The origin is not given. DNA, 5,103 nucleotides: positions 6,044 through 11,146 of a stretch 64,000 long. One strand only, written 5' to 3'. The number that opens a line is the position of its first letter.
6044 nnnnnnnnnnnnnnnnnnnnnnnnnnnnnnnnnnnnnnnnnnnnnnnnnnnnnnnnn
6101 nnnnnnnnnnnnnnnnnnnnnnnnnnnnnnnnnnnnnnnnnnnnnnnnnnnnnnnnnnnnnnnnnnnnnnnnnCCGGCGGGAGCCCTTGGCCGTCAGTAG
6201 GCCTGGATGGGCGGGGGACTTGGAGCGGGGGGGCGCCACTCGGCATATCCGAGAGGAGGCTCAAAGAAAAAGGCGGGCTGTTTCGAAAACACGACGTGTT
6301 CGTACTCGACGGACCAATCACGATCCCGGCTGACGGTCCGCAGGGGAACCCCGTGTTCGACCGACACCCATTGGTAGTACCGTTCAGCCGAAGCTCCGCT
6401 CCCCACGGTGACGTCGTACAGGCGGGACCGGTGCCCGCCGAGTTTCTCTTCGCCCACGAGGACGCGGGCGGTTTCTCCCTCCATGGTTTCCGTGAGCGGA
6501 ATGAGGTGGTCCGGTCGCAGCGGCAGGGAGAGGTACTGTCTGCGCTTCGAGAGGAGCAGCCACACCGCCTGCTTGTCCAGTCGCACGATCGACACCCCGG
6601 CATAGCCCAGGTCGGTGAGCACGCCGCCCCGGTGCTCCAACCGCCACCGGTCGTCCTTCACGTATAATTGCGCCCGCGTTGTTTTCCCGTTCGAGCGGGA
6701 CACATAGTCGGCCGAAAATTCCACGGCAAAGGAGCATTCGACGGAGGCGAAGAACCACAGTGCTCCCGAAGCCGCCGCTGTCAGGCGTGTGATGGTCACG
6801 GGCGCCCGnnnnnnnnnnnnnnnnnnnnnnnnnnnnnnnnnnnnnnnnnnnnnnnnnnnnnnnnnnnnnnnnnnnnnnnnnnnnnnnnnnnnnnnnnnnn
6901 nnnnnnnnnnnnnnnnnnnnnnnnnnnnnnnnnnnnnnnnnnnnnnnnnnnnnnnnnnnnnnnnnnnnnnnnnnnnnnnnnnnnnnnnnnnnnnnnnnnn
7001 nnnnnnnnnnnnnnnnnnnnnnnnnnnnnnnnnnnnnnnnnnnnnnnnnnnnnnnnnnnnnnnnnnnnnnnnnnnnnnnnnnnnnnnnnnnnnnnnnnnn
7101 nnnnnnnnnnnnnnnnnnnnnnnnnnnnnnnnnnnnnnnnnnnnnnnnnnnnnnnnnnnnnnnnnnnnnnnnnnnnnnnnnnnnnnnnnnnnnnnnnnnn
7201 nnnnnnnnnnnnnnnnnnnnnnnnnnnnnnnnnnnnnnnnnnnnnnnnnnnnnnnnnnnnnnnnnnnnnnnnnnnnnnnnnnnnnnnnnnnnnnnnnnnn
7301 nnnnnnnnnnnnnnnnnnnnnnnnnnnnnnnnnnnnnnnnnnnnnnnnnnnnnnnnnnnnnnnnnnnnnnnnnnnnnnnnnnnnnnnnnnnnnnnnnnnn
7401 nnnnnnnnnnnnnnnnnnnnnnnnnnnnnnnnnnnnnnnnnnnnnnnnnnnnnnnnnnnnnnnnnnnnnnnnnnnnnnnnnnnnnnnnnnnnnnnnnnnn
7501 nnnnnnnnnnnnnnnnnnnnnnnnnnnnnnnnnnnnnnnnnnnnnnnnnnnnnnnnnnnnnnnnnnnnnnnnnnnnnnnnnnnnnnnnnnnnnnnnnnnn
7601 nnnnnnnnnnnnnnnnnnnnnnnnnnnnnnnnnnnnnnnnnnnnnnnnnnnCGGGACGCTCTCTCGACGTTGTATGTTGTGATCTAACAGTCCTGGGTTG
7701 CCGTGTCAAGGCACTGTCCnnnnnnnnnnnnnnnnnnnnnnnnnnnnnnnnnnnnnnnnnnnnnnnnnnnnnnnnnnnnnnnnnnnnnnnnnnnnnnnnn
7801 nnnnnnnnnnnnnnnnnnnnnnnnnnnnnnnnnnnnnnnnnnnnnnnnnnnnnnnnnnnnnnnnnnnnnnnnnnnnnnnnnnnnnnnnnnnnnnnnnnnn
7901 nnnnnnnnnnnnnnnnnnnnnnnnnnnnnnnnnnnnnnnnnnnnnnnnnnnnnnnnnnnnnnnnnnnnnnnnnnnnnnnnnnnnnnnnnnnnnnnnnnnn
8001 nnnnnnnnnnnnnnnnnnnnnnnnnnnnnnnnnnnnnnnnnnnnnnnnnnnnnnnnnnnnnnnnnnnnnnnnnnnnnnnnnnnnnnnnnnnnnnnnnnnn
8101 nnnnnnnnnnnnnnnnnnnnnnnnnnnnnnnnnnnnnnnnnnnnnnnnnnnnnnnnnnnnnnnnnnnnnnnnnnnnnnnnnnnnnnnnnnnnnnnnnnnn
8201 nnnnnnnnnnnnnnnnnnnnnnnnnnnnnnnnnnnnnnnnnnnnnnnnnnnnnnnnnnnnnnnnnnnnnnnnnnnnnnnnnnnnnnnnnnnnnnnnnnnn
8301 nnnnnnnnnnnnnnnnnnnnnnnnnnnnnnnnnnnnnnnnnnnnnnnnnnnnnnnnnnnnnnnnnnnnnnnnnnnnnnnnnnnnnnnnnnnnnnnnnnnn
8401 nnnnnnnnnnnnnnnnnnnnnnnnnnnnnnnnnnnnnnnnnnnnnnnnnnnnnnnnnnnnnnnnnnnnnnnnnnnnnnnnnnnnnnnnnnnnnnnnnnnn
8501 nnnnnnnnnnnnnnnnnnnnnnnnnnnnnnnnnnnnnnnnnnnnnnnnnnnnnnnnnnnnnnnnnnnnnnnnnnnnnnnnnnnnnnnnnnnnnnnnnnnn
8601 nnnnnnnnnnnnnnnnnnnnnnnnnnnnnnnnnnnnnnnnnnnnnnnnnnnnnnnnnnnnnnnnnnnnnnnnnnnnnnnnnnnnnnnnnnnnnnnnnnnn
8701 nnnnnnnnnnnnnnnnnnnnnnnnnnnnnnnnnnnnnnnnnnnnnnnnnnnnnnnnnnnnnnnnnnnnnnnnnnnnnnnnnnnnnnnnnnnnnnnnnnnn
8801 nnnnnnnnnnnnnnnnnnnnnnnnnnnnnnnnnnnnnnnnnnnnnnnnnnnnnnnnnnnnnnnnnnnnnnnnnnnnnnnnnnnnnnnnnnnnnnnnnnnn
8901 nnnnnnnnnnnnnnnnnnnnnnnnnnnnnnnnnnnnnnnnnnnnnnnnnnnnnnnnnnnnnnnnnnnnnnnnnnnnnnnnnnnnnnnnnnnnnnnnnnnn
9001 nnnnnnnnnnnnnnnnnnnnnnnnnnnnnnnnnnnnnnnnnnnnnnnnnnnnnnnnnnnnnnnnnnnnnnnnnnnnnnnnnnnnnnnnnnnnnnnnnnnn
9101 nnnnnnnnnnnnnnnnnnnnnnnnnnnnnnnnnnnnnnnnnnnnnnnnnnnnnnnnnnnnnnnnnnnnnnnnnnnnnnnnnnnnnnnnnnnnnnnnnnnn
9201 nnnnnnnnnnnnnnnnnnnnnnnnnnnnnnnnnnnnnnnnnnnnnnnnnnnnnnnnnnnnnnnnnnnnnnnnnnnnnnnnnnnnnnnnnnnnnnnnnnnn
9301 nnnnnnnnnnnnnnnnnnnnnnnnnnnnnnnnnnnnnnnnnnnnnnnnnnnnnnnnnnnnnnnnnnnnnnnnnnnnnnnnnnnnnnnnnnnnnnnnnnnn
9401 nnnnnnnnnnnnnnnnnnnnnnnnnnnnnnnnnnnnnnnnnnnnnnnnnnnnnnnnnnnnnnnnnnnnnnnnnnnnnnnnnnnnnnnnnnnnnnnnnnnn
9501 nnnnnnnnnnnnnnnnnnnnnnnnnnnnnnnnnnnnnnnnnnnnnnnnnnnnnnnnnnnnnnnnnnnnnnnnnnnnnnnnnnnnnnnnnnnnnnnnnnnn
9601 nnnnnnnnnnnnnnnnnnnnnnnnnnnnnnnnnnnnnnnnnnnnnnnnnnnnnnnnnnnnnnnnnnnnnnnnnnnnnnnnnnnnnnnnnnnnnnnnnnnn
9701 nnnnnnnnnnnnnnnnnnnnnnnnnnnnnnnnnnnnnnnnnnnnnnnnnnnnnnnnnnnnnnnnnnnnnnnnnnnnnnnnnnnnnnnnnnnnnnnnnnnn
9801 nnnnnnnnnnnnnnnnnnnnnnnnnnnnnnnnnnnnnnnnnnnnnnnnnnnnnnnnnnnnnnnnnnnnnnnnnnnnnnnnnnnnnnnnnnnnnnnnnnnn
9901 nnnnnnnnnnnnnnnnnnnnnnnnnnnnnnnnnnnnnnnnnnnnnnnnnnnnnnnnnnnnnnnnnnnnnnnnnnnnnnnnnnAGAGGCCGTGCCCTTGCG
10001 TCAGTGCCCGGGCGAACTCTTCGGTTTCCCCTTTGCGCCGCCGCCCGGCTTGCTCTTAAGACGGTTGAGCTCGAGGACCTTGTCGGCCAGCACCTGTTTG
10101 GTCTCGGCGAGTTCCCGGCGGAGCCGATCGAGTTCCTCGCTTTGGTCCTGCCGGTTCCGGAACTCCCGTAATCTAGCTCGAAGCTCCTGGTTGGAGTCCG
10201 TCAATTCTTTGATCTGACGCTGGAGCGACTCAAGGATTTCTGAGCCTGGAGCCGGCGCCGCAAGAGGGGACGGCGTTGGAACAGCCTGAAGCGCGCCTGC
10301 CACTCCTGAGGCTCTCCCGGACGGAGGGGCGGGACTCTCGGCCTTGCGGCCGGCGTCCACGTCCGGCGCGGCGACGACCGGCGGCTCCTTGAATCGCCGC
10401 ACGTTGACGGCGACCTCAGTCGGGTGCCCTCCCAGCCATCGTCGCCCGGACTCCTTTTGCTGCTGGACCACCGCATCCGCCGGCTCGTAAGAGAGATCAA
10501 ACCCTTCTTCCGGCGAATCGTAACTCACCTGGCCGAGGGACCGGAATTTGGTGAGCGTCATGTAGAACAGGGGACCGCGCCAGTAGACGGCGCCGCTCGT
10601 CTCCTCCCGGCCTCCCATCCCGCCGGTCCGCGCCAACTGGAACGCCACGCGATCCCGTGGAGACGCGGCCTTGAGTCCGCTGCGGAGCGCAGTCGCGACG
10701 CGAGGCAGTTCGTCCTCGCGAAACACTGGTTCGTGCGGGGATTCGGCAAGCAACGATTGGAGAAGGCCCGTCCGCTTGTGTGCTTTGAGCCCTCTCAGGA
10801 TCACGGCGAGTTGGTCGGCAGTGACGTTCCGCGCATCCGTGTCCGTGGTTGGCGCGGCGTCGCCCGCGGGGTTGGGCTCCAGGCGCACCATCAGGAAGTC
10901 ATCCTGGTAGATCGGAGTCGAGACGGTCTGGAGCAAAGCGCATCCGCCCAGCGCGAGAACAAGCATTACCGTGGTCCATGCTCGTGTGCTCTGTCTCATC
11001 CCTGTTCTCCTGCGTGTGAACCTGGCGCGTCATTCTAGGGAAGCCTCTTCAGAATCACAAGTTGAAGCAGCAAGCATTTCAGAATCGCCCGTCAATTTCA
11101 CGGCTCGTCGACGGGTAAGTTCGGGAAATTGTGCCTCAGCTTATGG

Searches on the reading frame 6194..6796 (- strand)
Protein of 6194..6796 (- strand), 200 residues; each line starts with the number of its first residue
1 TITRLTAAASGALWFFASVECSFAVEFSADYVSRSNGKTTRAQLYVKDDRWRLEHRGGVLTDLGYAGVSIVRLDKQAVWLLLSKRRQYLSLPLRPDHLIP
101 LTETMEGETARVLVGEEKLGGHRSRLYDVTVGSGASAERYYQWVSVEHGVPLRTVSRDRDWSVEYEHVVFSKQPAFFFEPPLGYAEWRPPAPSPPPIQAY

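Call 10: search_protein_families(library=pfam, proteins=[window:6194-6796:-], max_evalue=0.01)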
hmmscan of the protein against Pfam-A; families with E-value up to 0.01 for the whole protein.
window:6194-6796:- (200 aa): 0 families

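Call 37: search_protein_families(library=ncbifam, proteins=[window:6194-6796:-], max_evalue=1)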
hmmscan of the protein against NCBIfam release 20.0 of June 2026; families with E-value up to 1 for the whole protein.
window:6194-6796:- (200 aa): 0 families

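Call 81: search_solved_structures(query=window:6194-6796:-, max_evalue=1)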
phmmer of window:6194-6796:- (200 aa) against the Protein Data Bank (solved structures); distinct sequences matched with E-value up to 1: 0.

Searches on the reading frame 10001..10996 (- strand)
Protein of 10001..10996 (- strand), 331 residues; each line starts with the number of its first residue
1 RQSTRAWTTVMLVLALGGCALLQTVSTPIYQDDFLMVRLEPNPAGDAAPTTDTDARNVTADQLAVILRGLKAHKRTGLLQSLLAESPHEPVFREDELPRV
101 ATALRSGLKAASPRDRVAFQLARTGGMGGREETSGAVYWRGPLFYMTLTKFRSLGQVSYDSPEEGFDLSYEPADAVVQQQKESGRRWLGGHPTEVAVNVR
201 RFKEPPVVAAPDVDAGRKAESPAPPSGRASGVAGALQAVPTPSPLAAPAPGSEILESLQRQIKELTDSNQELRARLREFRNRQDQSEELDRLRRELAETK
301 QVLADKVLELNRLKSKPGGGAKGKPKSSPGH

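Call 10: search_protein_families(library=pfam, proteins=[window:10001-10996:-], max_evalue=0.01)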
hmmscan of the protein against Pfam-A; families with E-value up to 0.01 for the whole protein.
window:10001-10996:- (331 aa): 0 families

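Call 37: search_protein_families(library=ncbifam, proteins=[window:10001-10996:-], max_evalue=1)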
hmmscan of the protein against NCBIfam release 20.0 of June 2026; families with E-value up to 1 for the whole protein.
window:10001-10996:- (331 aa): 11 families
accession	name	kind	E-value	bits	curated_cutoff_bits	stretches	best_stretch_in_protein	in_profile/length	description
NF033885.1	conj_TraP_IncI1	equivalog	0.0063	16.3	135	1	248-317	74-144/217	conjugal transfer protein TraP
NF043058.1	T4SS_LegC2C7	subfamily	0.011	14.7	350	1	254-316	165-228/348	LegC2/C7 family Dot/Icm T4SS effector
TIGR04211.1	SH3_and_anchor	equivalog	0.016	14.8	65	1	252-303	65-124/198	TIGR04211 family SH3 domain-containing protein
TIGR00255.1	TIGR00255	hypoth_equivalog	0.018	14.7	167.5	1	253-306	183-239/291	YicC/YloC family endoribonuclease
NF047515.1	SpiroCoCo_C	equivalog_domain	0.029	13.5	125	1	253-314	59-120/313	SpiroCoCo family coiled-coil protein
NF047747.1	PrtsmActNtasePan2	equivalog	0.12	11.6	700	1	250-298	20-69/397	proteasome-activating nucleotidase Pan2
TIGR02168.1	SMC_prok_B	equivalog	0.21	9.2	567.35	1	255-314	346-406/1181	chromosome segregation protein SMC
NF058534.1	antiphage_HyoA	equivalog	0.25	8.8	1200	1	256-301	782-827/1430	NACHT domain-containing antiphage protein HyoA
NF041034.1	Rad50_Sulf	equivalog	0.3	8.8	1000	1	255-315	547-608/872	DNA double-strand break repair ATPase Rad50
NF045487.1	ASRP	equivalog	0.32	9.5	300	1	253-314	324-382/593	archaea-specific SMC-related protein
TIGR01843.1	type_I_hlyD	subfamily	0.38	9.7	208.65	1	254-314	144-204/422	HlyD family type I secretion periplasmic adaptor subunit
